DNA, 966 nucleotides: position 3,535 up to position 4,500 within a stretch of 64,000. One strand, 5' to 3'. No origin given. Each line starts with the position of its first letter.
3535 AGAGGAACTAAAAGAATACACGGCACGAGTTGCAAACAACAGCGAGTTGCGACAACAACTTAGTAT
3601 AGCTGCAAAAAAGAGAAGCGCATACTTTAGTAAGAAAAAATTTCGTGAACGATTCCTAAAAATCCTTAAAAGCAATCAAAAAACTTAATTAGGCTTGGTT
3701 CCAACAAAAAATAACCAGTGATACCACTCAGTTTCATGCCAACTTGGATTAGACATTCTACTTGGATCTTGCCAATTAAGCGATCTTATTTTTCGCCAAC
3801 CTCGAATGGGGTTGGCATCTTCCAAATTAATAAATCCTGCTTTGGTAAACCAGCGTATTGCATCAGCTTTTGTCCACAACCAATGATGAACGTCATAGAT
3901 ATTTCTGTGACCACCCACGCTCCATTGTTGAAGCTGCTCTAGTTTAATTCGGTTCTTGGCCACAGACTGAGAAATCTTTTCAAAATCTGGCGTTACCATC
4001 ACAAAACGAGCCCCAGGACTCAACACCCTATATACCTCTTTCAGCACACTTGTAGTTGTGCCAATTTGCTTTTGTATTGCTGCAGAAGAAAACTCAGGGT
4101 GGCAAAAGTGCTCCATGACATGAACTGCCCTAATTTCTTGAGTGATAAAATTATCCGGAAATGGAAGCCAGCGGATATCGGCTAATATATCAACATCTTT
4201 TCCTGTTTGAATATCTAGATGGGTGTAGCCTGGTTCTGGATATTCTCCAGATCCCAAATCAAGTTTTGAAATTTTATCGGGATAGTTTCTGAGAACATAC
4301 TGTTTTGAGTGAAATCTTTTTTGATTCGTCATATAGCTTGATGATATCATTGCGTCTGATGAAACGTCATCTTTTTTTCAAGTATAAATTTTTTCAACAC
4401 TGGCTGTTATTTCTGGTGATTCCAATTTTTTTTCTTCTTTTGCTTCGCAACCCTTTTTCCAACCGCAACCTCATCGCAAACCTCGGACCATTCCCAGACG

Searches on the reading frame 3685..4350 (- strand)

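Call 55: search_protein_families(library=pfam, proteins=[window:3685-4350:-], max_evalue=1)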
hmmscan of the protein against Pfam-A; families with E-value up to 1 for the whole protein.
window:3685-4350:- (221 aa): 5 families
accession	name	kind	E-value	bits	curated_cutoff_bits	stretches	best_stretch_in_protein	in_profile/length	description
PF13489.12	Methyltransf_23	-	0.00021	21.5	27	1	73-176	85-162/164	Methyltransferase domain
PF11583.14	AurF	-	0.0045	16.6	29.6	1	69-136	184-251/282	P-aminobenzoate N-oxygenase AurF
PF13847.12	Methyltransf_31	-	0.015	15.4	27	1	94-163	85-136/145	Methyltransferase domain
PF08241.18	Methyltransf_11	-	0.071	14.2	21.2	1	55-117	47-94/95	Methyltransferase domain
PF24721.1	HAB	-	0.091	13.6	27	1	111-162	13-64/81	Half a barrel family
